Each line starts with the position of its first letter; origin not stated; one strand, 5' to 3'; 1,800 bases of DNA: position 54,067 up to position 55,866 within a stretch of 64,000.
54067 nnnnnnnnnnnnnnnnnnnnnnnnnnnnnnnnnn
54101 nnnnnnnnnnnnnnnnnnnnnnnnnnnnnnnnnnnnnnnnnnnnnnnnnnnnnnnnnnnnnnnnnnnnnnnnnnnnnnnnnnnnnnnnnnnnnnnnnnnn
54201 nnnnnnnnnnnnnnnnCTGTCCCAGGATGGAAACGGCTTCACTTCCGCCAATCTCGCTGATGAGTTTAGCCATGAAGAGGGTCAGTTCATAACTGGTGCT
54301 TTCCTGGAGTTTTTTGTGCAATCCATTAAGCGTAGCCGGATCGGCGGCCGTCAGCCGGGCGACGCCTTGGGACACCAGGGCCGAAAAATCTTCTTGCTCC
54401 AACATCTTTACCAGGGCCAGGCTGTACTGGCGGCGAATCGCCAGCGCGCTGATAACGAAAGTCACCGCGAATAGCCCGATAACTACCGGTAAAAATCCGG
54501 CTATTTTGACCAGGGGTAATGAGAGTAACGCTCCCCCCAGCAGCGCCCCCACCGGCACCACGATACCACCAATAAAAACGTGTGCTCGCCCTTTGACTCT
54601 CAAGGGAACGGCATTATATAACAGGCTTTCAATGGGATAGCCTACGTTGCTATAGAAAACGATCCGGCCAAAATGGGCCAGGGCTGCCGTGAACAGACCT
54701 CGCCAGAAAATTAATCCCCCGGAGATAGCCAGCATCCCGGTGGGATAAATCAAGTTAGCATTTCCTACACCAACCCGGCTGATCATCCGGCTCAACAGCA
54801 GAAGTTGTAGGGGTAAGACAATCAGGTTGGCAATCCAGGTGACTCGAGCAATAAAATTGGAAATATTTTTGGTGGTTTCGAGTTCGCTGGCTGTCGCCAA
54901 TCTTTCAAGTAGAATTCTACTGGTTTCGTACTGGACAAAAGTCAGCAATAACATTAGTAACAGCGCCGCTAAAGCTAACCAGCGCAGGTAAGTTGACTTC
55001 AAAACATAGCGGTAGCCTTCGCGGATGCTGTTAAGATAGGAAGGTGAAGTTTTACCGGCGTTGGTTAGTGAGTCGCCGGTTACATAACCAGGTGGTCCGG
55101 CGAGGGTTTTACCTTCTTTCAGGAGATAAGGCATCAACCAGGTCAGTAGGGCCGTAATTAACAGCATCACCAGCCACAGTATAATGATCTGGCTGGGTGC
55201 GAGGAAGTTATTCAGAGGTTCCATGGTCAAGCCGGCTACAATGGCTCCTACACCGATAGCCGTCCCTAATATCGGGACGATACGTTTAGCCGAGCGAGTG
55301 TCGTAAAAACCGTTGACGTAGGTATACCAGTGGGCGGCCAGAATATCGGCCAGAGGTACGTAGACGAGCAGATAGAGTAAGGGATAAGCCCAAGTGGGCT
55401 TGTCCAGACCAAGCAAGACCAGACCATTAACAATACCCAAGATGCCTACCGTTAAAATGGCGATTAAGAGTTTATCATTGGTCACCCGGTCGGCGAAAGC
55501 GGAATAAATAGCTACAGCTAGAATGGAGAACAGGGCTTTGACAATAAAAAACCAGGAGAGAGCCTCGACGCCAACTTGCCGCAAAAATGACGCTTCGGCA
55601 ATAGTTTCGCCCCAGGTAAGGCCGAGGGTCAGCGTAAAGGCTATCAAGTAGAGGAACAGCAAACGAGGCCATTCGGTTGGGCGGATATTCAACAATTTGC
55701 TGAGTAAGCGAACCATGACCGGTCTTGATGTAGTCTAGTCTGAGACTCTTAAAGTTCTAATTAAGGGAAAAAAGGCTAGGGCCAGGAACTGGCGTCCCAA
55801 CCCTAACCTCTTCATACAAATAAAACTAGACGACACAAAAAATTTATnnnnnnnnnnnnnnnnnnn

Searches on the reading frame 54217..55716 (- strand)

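Call 64: search_protein_families(library=pfam, proteins=[window:54217-55716:-], max_evalue=5)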
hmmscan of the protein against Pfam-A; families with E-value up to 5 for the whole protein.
window:54217-55716:- (500 aa): 2 families
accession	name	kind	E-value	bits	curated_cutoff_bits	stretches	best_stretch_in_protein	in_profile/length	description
PF03219.20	TLC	-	5.9e-06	25.8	21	1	108-338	145-370/491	TLC ATP/ADP transporter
PF08163.18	DNAPKcs_CC3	-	0.15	11.4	28.9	1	455-487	305-338/389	DNA-dependent protein kinase catalytic subunit, CC3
